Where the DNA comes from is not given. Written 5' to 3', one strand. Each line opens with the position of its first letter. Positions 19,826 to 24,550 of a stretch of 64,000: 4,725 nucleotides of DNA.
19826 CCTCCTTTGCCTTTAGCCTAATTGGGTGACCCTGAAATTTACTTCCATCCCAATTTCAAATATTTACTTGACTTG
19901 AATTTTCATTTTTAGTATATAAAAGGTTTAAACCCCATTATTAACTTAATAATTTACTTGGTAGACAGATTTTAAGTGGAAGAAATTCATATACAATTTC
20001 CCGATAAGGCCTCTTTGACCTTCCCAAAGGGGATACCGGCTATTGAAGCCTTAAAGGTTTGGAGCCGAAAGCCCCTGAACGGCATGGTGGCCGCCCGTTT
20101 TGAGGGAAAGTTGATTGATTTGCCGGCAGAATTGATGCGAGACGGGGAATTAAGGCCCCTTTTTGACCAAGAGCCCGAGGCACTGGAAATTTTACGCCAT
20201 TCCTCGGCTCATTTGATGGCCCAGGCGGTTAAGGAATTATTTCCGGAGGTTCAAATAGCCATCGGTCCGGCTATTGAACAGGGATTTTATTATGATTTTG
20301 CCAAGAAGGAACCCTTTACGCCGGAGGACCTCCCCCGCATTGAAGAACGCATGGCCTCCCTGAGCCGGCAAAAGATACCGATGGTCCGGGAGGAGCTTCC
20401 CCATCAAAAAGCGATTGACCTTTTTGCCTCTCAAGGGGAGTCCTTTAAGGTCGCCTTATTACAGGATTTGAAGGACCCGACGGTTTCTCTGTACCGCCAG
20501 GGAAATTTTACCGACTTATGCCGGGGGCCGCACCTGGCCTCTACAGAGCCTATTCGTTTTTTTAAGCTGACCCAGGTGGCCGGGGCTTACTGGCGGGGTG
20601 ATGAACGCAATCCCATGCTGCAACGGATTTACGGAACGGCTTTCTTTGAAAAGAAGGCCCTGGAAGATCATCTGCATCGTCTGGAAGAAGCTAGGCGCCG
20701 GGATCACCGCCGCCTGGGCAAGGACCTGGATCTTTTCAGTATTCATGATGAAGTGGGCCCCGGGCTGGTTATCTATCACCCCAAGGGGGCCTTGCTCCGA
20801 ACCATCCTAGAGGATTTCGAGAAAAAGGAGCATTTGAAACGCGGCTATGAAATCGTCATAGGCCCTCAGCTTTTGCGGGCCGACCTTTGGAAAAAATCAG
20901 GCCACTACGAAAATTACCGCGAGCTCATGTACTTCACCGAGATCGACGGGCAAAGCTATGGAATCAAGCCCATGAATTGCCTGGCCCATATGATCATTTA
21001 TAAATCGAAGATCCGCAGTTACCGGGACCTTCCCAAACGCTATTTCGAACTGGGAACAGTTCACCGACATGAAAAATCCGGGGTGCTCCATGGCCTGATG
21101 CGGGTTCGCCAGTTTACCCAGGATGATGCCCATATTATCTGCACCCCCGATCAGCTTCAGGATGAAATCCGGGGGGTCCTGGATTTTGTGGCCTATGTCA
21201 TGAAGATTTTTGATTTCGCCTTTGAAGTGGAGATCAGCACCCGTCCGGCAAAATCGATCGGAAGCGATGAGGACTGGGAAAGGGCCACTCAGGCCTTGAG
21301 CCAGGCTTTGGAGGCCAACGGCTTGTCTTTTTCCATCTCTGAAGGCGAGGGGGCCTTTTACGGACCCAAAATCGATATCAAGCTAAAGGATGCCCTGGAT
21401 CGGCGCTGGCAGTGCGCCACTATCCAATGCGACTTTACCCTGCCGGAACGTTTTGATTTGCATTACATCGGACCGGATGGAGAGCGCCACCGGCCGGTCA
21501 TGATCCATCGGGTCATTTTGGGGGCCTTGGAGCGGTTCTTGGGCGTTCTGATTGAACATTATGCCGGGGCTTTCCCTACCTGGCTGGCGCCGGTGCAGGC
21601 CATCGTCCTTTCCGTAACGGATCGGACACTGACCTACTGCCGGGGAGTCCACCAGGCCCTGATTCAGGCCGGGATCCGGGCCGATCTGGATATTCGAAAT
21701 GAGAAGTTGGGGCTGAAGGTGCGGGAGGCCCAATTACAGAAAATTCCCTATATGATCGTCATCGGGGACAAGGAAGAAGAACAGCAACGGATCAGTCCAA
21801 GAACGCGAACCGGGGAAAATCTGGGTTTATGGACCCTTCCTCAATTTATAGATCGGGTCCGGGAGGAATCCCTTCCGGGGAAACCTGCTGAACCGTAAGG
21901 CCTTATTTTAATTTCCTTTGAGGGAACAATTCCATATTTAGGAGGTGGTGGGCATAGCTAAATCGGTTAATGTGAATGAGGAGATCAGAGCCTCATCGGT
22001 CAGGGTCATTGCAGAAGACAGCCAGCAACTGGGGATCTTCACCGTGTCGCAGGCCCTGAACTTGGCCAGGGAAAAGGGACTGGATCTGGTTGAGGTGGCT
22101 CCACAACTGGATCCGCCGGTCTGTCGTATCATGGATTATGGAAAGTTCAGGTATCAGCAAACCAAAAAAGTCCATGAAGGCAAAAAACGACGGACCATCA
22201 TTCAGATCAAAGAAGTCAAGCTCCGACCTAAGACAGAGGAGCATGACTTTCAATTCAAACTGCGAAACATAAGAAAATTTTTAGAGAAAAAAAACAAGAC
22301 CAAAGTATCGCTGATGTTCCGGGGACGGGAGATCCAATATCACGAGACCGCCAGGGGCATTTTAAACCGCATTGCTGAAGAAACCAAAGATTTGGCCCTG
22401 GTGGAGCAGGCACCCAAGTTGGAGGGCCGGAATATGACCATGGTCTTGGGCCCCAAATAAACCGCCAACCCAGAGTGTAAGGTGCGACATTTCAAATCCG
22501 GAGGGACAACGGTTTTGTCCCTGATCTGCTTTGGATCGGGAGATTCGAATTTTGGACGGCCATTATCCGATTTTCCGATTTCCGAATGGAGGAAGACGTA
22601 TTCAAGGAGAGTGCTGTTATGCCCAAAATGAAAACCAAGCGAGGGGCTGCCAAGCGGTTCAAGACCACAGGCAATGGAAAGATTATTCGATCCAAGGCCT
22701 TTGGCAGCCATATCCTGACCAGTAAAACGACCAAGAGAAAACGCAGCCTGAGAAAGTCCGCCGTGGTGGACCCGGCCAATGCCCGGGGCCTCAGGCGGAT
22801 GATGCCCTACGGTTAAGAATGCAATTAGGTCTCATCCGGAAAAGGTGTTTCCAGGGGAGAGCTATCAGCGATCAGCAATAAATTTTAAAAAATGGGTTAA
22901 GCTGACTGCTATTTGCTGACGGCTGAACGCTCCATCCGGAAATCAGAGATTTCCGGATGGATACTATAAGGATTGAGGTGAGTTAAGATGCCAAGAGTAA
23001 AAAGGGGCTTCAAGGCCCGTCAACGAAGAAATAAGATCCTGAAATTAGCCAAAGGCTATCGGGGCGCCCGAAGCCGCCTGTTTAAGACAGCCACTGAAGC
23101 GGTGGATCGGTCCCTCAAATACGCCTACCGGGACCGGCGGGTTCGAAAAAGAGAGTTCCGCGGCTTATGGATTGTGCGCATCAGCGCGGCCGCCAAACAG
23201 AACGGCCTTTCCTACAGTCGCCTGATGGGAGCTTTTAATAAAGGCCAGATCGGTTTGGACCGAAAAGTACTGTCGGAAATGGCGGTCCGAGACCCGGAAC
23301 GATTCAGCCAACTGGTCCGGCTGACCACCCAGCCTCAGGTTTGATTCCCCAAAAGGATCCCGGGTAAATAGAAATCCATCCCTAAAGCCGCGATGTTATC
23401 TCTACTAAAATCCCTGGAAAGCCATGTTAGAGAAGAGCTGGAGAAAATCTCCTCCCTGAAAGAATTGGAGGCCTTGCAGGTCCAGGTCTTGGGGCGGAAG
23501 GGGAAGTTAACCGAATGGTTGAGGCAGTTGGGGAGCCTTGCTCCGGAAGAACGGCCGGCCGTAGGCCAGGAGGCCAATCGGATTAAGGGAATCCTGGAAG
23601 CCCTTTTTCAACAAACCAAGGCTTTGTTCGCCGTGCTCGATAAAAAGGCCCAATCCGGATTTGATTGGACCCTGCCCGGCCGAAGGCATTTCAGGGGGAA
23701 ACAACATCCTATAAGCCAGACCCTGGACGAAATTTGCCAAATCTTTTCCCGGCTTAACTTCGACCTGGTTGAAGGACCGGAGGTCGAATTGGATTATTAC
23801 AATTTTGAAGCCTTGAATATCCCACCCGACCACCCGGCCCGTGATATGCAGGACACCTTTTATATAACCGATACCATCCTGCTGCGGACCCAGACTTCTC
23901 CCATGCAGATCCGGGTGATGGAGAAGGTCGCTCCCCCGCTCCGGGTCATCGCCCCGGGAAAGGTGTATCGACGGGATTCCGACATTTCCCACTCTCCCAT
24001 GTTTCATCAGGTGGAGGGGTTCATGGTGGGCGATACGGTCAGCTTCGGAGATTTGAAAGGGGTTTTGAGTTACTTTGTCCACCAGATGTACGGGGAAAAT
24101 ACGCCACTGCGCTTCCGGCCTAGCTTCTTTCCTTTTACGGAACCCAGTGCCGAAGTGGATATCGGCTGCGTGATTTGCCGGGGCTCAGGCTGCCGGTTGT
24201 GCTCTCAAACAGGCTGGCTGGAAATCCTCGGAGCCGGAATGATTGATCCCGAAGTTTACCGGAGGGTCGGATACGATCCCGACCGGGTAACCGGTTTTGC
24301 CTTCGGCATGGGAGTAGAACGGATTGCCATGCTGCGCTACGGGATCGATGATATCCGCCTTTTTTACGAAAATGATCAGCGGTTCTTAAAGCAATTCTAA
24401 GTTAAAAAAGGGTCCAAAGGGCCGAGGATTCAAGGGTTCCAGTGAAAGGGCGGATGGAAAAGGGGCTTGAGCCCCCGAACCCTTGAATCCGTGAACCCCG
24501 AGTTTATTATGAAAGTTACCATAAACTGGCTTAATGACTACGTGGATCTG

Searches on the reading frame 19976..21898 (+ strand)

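Call 69: search_protein_families(library=ncbifam, proteins=[window:19976-21898:+], max_evalue=1e-10)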
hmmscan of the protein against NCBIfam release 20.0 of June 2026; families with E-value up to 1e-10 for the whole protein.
window:19976-21898:+ (640 aa): 7 families
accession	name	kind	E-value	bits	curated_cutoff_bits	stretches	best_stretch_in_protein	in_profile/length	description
TIGR00418.1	thrS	equivalog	2.2e-216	720.2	383.65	1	74-631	1-564/565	threonine--tRNA ligase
NF003068.0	PRK03991.1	equivalog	3e-59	200.9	484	1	237-637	192-596/613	threonine--tRNA ligase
NF006625.0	PRK09194.1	equivalog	1.4e-19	70.5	558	1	260-386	35-161/559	proline--tRNA ligase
NF008979.1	PRK12325.1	exception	3.6e-18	65.6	550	1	263-386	38-161/437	proline--tRNA ligase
TIGR00409.1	proS_fam_II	equivalog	7.7e-18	64.7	306.7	0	283-387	58-162/568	proline--tRNA ligase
TIGR00408.1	proS_fam_I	equivalog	6e-16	58.4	437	0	465-614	208-363/475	proline--tRNA ligase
TIGR00442.1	hisS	equivalog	4.8e-11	42.3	286.75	0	538-607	323-392/406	histidine--tRNA ligase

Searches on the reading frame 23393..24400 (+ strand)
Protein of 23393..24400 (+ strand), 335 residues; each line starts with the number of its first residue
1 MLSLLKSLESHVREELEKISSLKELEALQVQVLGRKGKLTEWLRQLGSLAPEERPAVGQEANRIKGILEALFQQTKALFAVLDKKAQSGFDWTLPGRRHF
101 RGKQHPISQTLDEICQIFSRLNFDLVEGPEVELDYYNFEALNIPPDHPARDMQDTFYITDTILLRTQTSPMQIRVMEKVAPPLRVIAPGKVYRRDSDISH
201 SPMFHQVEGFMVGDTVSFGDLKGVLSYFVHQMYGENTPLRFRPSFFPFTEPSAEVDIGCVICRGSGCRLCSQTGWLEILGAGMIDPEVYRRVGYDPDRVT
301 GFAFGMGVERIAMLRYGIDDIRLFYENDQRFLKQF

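Call 69: search_protein_families(library=ncbifam, proteins=[window:23393-24400:+], max_evalue=1e-10)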
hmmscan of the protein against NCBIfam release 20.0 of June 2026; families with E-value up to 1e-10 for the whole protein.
window:23393-24400:+ (335 aa): 4 families
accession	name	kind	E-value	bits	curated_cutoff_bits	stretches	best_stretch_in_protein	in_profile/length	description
TIGR00468.1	pheS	equivalog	5.9e-96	321.5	237.45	1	39-335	2-322/324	phenylalanine--tRNA ligase subunit alpha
NF003210.0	PRK04172.1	equivalog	9.7e-60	202.8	350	2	160-334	330-490/496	phenylalanine--tRNA ligase subunit alpha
NF051887.1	PheS_related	equivalog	1.2e-45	156.1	300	1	103-335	10-239/349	PheS-related mystery ligase SrmL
TIGR00469.1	pheS_mito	equivalog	5e-37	127.6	258.35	2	239-335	259-343/451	phenylalanine--tRNA ligase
